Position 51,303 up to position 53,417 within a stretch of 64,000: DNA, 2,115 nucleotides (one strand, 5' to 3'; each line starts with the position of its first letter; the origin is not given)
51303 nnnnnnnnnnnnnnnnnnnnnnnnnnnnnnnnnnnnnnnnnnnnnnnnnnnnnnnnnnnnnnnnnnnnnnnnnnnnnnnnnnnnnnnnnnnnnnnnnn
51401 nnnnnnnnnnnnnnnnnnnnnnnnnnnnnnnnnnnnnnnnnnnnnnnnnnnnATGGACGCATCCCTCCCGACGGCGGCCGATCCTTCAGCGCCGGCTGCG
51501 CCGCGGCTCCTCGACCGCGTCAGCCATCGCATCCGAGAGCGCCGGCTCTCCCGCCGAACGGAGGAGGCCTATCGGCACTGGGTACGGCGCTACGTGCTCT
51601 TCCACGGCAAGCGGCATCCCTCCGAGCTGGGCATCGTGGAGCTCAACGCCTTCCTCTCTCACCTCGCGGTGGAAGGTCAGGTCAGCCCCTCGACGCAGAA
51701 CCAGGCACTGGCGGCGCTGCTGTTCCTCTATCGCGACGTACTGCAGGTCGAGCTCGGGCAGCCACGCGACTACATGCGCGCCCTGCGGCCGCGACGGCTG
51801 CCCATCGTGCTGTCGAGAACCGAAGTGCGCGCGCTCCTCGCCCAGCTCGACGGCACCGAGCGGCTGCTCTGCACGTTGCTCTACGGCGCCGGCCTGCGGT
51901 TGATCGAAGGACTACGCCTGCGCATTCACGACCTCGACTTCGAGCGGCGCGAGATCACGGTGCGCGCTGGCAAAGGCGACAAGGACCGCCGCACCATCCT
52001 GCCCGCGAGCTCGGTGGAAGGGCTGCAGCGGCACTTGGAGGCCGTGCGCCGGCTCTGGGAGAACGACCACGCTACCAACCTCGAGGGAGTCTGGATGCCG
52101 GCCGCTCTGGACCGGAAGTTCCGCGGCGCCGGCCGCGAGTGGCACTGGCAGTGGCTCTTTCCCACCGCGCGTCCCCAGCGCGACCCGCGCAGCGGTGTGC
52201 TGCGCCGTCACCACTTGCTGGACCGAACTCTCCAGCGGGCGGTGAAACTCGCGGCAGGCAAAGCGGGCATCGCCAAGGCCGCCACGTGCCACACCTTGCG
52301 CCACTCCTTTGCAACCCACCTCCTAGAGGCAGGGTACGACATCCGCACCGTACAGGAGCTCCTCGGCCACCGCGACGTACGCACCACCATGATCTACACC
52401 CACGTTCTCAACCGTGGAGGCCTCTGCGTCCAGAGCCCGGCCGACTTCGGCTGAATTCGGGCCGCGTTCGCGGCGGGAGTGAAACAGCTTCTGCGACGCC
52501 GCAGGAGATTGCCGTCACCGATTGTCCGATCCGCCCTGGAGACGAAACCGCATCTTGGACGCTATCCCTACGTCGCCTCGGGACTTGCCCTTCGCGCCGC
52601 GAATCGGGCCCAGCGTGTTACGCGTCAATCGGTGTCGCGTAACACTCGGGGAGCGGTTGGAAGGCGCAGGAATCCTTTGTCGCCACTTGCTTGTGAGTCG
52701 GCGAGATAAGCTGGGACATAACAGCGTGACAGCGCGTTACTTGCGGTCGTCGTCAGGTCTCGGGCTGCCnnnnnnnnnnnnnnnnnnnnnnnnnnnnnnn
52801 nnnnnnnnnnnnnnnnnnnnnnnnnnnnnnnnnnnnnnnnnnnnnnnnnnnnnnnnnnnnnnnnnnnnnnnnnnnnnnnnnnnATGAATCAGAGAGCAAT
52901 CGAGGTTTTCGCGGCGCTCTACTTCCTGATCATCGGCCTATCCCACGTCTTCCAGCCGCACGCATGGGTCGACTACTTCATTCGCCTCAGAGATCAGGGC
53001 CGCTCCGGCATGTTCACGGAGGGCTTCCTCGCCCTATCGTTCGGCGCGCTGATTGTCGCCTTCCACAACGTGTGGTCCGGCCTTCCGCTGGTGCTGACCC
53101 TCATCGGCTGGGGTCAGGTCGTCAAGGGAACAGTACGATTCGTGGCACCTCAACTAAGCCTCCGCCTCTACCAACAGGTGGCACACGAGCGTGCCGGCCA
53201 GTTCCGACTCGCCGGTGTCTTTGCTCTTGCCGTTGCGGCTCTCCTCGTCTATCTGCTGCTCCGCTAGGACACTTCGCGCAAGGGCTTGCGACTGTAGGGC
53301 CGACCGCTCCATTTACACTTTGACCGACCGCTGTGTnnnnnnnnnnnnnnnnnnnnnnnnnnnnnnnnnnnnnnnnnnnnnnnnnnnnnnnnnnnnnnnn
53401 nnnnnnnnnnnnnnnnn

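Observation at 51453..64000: Complete chromosomal integron with intI co-oriented with, and upstream of, its cassette array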

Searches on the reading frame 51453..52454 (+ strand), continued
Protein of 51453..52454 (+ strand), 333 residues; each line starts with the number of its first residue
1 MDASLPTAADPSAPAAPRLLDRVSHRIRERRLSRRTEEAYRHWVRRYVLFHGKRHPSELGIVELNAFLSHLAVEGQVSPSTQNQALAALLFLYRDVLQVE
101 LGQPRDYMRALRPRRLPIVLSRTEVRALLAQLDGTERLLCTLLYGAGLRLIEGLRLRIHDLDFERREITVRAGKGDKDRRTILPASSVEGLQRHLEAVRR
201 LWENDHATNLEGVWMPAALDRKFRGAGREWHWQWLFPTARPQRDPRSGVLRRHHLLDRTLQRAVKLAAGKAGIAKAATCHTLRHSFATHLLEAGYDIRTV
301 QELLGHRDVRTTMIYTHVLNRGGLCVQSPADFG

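Call 17: find_homologous_proteins(query=window:51453-52454:+, max_evalue=1e-40)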
Query window:51453-52454:+ (333 aa): 8000 proteins with E <= 1e-40 among 8000 candidates; the best 120 are listed.
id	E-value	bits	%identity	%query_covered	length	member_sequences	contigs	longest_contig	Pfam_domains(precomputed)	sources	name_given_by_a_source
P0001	7.8e-219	743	100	100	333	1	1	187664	PF13495.13,PF00589.28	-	-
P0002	5.8e-184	629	85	99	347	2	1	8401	PF13495.13,PF00589.28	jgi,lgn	jgi:integron integrase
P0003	4.1e-177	606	82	97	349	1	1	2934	PF13495.13,PF00589.28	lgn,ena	-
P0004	5.9e-170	583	80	98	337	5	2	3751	PF13495.13,PF00589.28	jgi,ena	-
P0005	1.5e-169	582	82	95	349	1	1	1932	PF13495.13,PF00589.28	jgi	jgi:integron integrase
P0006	2.4e-168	578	81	96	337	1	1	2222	PF13495.13,PF00589.28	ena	-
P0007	3.0e-168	577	79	100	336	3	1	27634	PF13495.13,PF00589.28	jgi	jgi:integron integrase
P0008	1.0e-165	569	79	97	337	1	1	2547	PF13495.13,PF00589.28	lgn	-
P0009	2.5e-164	564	77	98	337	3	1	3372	PF13495.13,PF00589.28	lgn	-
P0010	9.5e-160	549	77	97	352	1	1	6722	PF13495.13,PF00589.28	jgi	jgi:integron integrase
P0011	4.1e-159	547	74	100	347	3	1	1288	PF13495.13,PF00589.28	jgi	jgi:integron integrase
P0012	2.0e-150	519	72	98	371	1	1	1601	PF13495.13,PF00589.28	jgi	jgi:integron integrase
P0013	1.2e-144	500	70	98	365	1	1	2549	PF13495.13,PF00589.28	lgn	-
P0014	1.4e-136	473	82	78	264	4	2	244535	PF13495.13,PF00589.28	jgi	jgi:integron integrase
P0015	5.5e-131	455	66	99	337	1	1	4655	PF13495.13,PF00589.28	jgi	-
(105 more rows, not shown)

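Call 40: find_encoding_contigs(protein=P0001, flank=10000, max_places=3)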
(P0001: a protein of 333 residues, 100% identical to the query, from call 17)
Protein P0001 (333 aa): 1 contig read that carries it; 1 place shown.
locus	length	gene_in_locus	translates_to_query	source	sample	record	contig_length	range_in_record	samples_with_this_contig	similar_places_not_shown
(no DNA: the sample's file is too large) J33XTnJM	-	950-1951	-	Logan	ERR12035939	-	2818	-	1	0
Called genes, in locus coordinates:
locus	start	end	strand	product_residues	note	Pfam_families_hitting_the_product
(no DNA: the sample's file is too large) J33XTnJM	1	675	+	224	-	?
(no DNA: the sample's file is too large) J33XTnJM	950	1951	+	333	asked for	PF13495:Phage_int_SAM_4, PF00589:Phage_integrase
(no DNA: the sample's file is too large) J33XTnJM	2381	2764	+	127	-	PF09838:DUF2065 (faint)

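Call 41: find_encoding_contigs(protein=P0007, flank=10000, max_places=2)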
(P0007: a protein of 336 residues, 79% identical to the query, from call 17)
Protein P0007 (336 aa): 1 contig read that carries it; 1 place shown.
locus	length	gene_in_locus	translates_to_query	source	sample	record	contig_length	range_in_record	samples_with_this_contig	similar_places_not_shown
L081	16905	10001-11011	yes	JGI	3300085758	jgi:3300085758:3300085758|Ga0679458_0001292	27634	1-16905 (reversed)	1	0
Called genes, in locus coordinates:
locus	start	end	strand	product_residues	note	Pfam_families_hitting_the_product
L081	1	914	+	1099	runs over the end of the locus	PF12838:Fer4_7 (weak), PF13237:Fer4_10 (faint), PF13247:Fer4_11 (weak)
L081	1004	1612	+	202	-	PF13442:Cytochrome_CBB3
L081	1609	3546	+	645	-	PF01654:Cyt_bd_oxida_I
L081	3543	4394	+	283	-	PF00034:Cytochrom_C, PF13442:Cytochrome_CBB3 (faint)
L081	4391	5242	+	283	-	PF00034:Cytochrom_C (weak), PF13442:Cytochrome_CBB3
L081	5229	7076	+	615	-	PF00034:Cytochrom_C (weak), PF13442:Cytochrome_CBB3, PF00034:Cytochrom_C, PF13442:Cytochrome_CBB3, PF09459:EB_dh (faint)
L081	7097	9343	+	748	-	PF00582:Usp, PF08369:PCP_red (weak)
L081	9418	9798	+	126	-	-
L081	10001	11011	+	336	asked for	PF13495:Phage_int_SAM_4, PF00589:Phage_integrase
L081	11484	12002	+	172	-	-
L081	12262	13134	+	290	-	PF13676:TIR_2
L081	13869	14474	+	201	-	-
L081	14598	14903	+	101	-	-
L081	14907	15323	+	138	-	-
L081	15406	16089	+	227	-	-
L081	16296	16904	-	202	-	?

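Call 42: find_encoding_contigs(protein=P0014, flank=10000, max_places=2)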
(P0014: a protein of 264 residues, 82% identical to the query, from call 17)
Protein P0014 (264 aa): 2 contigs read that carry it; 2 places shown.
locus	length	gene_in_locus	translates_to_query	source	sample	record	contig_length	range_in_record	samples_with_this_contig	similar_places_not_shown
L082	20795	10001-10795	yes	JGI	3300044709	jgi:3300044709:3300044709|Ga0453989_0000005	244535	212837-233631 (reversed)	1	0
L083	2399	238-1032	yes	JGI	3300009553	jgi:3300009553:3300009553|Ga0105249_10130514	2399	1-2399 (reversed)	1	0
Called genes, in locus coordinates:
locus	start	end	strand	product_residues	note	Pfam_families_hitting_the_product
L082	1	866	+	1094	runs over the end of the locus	PF12838:Fer4_7 (weak), PF13237:Fer4_10 (faint), PF13247:Fer4_11 (weak)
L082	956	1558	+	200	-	PF13442:Cytochrome_CBB3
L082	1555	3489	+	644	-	PF01654:Cyt_bd_oxida_I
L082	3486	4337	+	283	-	PF00034:Cytochrom_C (weak), PF13442:Cytochrome_CBB3 (faint)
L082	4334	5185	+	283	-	PF00034:Cytochrom_C (weak), PF13442:Cytochrome_CBB3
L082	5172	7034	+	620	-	PF00034:Cytochrom_C (weak), PF13442:Cytochrome_CBB3, PF00034:Cytochrom_C, PF13442:Cytochrome_CBB3, PF09459:EB_dh (faint)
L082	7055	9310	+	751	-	PF00582:Usp, PF08369:PCP_red (weak)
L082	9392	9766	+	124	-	-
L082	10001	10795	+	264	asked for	PF13495:Phage_int_SAM_4 (weak), PF00589:Phage_integrase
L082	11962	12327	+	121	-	-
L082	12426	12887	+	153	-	-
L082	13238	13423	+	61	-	-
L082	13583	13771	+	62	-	-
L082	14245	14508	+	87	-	-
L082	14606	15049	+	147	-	-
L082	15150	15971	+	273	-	-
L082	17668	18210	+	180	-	-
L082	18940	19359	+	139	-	-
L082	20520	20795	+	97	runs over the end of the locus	-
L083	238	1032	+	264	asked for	PF13495:Phage_int_SAM_4 (weak), PF00589:Phage_integrase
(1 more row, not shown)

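Call 43: find_encoding_contigs(protein=P0002, flank=10000, max_places=2)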
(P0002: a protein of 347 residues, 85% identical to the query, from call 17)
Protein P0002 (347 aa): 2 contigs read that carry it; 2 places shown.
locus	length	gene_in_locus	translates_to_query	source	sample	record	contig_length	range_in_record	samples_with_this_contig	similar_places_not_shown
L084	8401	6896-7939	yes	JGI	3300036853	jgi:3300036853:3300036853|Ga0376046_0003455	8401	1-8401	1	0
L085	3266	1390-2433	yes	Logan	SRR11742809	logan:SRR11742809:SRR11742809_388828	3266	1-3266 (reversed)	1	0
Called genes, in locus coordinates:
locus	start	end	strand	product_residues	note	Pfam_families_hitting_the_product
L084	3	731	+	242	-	?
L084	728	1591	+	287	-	PF00034:Cytochrom_C (weak), PF13442:Cytochrome_CBB3 (faint)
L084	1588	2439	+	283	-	PF00034:Cytochrom_C, PF13442:Cytochrome_CBB3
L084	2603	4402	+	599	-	PF00034:Cytochrom_C (weak), PF13442:Cytochrome_CBB3, PF00034:Cytochrom_C, PF13442:Cytochrome_CBB3, PF09459:EB_dh (faint)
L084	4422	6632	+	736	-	PF00582:Usp, PF08369:PCP_red (weak)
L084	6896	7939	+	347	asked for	PF13495:Phage_int_SAM_4, PF00589:Phage_integrase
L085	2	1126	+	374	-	?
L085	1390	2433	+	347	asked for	PF13495:Phage_int_SAM_4, PF00589:Phage_integrase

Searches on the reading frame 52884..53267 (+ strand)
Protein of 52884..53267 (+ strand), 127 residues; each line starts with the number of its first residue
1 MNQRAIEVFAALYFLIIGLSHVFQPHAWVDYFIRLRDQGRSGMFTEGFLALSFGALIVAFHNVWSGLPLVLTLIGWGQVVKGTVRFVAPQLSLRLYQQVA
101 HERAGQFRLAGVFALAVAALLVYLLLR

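Call 5: search_protein_families(library=pfam, proteins=[window:52884-53267:+], max_evalue=0.01)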
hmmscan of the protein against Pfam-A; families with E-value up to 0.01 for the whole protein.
window:52884-53267:+ (127 aa): 2 families
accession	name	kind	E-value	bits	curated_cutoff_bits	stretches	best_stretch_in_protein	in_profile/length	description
PF09838.14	DUF2065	-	5.3e-07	30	24.3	1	71-125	2-56/56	Uncharacterized protein conserved in bacteria (DUF2065)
PF14248.12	DUF4345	-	0.0068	16.8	26.5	0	4-40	3-46/119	Domain of unknown function (DUF4345)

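Call 49: search_protein_families(library=padloc, proteins=[window:52884-53267:+], max_evalue=0.01)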
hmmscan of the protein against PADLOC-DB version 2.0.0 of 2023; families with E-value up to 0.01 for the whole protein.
window:52884-53267:+ (127 aa): 0 families
